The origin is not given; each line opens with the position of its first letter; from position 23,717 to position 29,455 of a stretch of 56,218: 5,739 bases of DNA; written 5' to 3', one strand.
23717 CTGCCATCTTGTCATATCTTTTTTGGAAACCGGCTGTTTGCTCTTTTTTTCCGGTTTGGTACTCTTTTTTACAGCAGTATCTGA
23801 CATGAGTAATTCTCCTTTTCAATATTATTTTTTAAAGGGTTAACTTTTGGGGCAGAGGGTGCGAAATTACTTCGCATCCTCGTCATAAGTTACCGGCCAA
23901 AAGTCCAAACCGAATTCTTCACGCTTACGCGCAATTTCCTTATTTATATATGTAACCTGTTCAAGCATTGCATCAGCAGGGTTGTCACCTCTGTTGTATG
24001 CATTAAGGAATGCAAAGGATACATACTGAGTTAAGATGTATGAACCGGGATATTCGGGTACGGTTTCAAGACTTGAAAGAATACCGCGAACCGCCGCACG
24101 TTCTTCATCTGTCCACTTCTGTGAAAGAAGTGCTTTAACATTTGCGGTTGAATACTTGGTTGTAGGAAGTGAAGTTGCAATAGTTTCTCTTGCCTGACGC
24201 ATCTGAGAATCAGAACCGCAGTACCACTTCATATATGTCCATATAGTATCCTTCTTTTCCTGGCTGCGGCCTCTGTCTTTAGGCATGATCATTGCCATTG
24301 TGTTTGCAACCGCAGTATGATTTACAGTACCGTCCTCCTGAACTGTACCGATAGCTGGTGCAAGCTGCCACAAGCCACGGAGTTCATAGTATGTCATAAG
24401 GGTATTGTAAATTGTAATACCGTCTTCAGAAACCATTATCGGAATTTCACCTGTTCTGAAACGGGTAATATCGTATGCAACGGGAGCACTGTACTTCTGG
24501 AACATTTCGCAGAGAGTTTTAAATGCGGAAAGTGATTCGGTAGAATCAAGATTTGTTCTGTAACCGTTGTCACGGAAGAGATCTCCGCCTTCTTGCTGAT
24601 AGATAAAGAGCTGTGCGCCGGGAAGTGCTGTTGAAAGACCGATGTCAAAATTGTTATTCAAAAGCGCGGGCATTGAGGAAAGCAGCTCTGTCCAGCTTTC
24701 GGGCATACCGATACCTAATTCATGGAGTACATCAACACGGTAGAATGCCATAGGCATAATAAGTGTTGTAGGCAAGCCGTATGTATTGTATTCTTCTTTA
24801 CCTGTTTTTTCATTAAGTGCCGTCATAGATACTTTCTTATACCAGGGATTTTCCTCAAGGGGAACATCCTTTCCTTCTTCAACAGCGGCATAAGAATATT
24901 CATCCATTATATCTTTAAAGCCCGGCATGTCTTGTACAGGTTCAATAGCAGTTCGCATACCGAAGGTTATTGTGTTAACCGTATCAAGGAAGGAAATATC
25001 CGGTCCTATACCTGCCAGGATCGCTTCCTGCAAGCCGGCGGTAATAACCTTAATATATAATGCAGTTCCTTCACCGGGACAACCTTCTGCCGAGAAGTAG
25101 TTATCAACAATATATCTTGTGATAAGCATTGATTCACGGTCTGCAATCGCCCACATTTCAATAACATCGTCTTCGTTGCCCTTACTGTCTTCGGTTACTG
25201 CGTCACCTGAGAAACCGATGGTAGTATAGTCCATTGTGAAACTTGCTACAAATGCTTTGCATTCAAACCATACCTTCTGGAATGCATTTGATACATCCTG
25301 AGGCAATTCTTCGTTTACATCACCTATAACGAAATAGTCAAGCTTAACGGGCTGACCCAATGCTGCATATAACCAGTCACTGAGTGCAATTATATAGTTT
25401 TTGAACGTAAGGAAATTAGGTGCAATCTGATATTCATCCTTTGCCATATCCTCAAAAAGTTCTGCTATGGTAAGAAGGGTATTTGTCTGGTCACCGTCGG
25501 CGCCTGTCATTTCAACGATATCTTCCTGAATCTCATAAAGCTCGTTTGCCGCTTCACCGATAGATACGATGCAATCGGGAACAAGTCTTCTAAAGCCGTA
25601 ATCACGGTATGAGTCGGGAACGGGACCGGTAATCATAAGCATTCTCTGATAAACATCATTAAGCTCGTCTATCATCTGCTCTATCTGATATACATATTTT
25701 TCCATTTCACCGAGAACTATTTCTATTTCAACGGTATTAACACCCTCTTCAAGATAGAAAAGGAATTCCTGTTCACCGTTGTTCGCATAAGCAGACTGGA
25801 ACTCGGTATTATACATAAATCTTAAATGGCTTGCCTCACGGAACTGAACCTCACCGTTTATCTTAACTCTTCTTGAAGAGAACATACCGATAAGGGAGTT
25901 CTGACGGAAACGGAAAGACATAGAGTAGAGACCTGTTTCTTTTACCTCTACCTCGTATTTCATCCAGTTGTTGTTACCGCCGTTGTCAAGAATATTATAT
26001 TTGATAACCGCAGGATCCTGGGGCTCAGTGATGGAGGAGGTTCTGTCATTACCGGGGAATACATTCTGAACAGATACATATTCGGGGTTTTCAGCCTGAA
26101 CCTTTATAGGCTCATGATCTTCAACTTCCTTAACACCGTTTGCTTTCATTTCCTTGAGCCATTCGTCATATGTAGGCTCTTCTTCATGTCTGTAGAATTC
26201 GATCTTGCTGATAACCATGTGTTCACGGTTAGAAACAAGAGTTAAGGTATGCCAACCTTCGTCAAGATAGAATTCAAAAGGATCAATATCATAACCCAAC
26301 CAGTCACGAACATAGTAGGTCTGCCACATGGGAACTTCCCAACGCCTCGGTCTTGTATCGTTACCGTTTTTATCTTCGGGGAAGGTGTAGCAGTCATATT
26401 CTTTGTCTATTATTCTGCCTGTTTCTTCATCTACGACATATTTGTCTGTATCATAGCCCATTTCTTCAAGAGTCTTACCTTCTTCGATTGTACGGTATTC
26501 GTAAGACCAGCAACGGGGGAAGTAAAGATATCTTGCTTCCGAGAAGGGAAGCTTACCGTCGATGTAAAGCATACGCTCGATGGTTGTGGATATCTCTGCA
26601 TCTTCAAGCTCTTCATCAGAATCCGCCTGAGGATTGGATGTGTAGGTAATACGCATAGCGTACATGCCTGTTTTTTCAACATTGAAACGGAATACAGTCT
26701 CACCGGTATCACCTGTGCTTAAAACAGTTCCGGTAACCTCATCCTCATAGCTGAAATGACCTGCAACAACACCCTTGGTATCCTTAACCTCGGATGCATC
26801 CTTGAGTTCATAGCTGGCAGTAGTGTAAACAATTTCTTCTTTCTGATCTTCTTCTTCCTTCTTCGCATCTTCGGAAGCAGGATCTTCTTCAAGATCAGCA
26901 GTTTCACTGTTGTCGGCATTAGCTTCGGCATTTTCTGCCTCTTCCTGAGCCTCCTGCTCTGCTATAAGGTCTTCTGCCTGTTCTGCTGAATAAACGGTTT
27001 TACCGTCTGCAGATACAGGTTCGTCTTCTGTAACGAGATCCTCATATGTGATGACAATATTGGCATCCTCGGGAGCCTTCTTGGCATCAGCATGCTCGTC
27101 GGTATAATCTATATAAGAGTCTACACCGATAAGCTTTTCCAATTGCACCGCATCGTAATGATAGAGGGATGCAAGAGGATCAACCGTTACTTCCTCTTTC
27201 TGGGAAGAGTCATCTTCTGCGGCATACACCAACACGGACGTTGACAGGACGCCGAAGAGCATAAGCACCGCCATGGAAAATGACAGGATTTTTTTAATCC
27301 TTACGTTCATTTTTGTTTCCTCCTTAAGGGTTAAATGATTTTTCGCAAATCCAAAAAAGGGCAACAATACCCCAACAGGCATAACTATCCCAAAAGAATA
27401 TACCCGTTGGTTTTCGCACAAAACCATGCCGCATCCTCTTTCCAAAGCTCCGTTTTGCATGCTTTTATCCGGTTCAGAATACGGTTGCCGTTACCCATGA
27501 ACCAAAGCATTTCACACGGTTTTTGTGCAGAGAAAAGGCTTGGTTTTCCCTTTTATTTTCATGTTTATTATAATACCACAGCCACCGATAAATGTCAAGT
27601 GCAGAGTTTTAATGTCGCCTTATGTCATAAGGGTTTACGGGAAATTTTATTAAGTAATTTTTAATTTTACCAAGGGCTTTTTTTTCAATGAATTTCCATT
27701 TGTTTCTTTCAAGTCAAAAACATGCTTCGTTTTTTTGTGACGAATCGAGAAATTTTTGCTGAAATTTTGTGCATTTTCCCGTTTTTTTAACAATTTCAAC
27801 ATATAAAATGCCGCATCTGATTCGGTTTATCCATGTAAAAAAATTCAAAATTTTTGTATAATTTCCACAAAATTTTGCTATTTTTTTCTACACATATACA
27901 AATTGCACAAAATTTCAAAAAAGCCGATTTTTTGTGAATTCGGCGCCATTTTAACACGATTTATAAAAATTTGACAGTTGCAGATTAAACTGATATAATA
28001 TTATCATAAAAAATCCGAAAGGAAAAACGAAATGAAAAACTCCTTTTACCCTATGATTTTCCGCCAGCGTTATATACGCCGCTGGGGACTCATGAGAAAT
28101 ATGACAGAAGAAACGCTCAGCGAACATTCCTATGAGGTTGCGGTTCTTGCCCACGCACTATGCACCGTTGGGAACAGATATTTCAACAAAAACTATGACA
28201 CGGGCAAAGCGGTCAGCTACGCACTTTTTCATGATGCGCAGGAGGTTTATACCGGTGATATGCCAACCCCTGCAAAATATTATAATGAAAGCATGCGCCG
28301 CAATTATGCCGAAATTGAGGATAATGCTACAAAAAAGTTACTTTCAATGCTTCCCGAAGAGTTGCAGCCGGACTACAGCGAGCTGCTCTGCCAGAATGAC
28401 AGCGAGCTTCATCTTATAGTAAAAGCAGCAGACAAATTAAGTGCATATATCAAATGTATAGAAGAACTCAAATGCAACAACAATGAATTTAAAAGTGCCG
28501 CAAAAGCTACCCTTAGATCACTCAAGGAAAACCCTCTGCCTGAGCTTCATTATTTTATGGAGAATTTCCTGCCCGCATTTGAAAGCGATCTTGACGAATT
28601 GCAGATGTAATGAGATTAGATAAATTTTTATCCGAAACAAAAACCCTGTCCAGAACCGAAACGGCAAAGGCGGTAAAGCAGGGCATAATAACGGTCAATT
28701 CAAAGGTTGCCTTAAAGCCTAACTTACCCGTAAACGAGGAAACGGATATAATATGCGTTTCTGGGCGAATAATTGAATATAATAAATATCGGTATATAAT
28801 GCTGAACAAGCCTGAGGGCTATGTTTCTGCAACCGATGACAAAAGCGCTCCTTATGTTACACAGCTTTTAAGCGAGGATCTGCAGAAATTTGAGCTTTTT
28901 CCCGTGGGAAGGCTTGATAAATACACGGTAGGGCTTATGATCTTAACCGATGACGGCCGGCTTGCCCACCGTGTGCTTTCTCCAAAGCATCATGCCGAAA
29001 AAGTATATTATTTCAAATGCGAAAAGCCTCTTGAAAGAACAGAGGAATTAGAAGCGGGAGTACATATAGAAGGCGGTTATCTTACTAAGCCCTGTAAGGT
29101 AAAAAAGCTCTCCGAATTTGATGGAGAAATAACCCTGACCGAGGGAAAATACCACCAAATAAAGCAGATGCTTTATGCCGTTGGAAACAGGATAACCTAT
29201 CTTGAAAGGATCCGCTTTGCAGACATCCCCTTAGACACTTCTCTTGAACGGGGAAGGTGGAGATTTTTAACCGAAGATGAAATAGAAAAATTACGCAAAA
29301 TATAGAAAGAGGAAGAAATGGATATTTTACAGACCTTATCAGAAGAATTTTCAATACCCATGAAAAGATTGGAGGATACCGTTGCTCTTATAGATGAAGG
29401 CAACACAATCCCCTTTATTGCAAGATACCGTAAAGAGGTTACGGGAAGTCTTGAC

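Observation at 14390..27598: Seven-gene giant-SBP, dual-permease-pair, NHL-Yip1 and DUF5696-like cluster with no ATPase or regulator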

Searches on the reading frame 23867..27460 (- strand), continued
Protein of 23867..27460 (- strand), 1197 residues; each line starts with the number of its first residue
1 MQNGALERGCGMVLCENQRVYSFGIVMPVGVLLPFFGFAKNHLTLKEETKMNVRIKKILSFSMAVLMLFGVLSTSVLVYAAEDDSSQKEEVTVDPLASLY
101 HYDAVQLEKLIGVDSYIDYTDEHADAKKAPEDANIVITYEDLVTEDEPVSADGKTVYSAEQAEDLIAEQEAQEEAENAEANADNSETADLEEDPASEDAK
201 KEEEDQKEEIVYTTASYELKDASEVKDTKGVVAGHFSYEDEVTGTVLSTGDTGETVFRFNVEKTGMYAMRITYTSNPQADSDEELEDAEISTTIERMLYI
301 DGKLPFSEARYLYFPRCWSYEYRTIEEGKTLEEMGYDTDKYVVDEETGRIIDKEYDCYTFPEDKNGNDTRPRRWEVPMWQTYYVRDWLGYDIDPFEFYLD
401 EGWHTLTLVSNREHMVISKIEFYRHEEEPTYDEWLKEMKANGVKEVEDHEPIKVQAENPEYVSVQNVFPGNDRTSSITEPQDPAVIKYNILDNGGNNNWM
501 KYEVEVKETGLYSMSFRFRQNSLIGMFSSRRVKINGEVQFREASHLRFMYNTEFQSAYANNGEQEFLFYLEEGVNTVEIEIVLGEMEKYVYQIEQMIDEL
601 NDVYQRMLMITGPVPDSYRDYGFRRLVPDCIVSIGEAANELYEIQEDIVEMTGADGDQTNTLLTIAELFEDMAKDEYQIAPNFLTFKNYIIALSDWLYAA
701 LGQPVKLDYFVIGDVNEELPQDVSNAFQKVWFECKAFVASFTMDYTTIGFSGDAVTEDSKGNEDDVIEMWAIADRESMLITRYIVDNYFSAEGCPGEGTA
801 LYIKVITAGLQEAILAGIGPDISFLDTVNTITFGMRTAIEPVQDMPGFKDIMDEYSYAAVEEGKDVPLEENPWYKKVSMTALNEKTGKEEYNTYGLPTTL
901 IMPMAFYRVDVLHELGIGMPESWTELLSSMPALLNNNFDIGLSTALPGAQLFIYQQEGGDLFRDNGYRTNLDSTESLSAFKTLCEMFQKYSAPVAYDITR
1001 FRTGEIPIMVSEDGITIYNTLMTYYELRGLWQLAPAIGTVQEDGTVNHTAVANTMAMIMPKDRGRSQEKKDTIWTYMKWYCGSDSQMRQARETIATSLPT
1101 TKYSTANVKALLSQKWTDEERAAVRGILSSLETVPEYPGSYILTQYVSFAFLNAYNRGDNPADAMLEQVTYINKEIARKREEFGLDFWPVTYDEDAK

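Call 72: search_protein_families(library=pfam, proteins=[P0152, P0202, P0239, P0207], max_evalue=1)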
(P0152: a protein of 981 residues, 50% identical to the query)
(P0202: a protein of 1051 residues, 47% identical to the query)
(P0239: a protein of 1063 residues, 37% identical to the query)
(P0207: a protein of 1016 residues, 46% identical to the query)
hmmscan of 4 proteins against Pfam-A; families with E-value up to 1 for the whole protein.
P0152 (981 aa): 3 families
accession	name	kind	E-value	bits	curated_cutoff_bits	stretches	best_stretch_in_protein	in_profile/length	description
PF01547.30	SBP_bac_1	-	1.2e-15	58.7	26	1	596-865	13-307/307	Bacterial extracellular solute-binding protein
PF25275.1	Golvesin_C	-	1.4e-05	25.6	31.6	2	304-339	30-65/132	Golvesin C-terminal domain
PF16990.11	CBM_35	-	0.00041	21.1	28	1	307-335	28-56/121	Carbohydrate binding module (family 35)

P0202 (1051 aa): 3 families
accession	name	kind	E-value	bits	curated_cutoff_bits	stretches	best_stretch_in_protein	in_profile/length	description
PF01547.30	SBP_bac_1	-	1.8e-15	58.2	26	1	677-934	36-307/307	Bacterial extracellular solute-binding protein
PF25275.1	Golvesin_C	-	1.6e-05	25.4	31.6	1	163-196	37-70/132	Golvesin C-terminal domain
PF18573.7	BclA_C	-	0.055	13.8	38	0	375-413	36-71/128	BclA C-terminal domain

P0239 (1063 aa): 6 families
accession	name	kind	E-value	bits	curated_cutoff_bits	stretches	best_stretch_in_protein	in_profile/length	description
PF01547.30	SBP_bac_1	-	1.7e-14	55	26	1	598-876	22-302/307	Bacterial extracellular solute-binding protein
PF13416.11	SBP_bac_8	-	1.9e-14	54.6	27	1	682-885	71-254/279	Bacterial extracellular solute-binding protein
PF17829.7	GH115_C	-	1.1e-05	25.8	24.1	2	260-390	15-145/172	Glycosyl hydrolase family 115 C-terminal domain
PF25275.1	Golvesin_C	-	0.00026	21.5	31.6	1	92-139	29-72/132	Golvesin C-terminal domain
PF16990.11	CBM_35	-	0.00073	20.3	28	1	86-136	11-65/121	Carbohydrate binding module (family 35)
PF09394.16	Inhibitor_I42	-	0.024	15.3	27.2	1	93-142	38-87/91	Chagasin family peptidase inhibitor I42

P0207 (1016 aa): 6 families
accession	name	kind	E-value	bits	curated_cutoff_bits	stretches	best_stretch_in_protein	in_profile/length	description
PF13416.11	SBP_bac_8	-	7.1e-18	65.8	27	1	642-918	27-267/279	Bacterial extracellular solute-binding protein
PF01547.30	SBP_bac_1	-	1.3e-10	42.2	26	1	631-900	23-306/307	Bacterial extracellular solute-binding protein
PF25275.1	Golvesin_C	-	1.3e-05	25.7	31.6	2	326-361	30-65/132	Golvesin C-terminal domain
PF16990.11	CBM_35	-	0.072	13.8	28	0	130-158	36-64/121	Carbohydrate binding module (family 35)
PF20045.4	DUF6447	-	0.075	13.3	27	1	889-912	31-54/75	Family of unknown function (DUF6447)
PF25474.1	TPR_TmcB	-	0.2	12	27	1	421-461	54-94/125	TmcB, TPR repeats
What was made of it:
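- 23867..27310 (-): 1147-aa extracytoplasmic binding protein: signal/anchor helix, acidic linker, two beta-sandwiches (about 165-375 and 400-532), helical bundle (534-652), and a CUT1-type SBP fold (about 655-1135). CBM35/Golvesin_C similarity is sub-threshold only (call 72).
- Checked: The 'CBM-like' modules are two predicted beta-sandwiches with only sub-threshold CBM35/Golvesin_C similarity (call 72).
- The CBM-like modules score below threshold (call 72).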

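Call 76: search_protein_families(library=padloc, proteins=[window:23867-27310:-], max_evalue=0.01)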
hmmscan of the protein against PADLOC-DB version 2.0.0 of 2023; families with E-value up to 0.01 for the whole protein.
window:23867-27310:- (1147 aa): 0 families

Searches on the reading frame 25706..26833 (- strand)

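Call 72: search_protein_families(library=pfam, proteins=[window:25706-26833:-], max_evalue=1)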
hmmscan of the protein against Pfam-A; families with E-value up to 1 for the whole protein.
window:25706-26833:- (376 aa): 3 families
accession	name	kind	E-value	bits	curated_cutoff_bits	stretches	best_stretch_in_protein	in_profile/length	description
PF25275.1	Golvesin_C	-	0.0059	17.1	31.6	0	43-73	40-70/132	Golvesin C-terminal domain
PF16990.11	CBM_35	-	0.028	15.1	28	0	32-66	23-58/121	Carbohydrate binding module (family 35)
PF22361.2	IglE_N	-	0.15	12.9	26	1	244-292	23-70/84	IglE, N-terminal domain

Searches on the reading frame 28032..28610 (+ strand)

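Call 4: search_protein_families(library=pfam, proteins=[window:28032-28610:+], max_evalue=0.01)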
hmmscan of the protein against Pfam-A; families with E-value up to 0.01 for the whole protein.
window:28032-28610:+ (192 aa): 3 families
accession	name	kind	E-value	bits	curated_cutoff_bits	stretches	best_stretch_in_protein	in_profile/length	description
PF12917.13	YfbR-like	-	1.2e-71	240.7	25.9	1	4-183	1-182/182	5'-deoxynucleotidase YfbR-like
PF13023.12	HD_3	-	1e-15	58.5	22.5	1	14-157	6-146/165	HD domain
PF01966.28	HD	-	8.4e-05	23.3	22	1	30-138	2-115/116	HD domain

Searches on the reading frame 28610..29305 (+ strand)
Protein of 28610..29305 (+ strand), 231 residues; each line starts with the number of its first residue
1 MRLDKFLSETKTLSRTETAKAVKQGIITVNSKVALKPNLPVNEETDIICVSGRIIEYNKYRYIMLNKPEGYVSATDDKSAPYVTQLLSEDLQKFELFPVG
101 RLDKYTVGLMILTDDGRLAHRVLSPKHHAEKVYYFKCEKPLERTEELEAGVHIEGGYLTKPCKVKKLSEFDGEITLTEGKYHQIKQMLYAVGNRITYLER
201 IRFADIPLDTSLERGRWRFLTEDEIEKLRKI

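Call 4: search_protein_families(library=pfam, proteins=[window:28610-29305:+], max_evalue=0.01)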
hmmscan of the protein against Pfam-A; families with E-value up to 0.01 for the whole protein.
window:28610-29305:+ (231 aa): 2 families
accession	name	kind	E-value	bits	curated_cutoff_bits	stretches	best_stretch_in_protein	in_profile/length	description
PF00849.27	PseudoU_synth_2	-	1.3e-21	77.8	26.8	1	62-188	2-150/152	RNA pseudouridylate synthase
PF01479.30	S4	-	1.2e-07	31.7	22.8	1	1-46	1-47/48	S4 domain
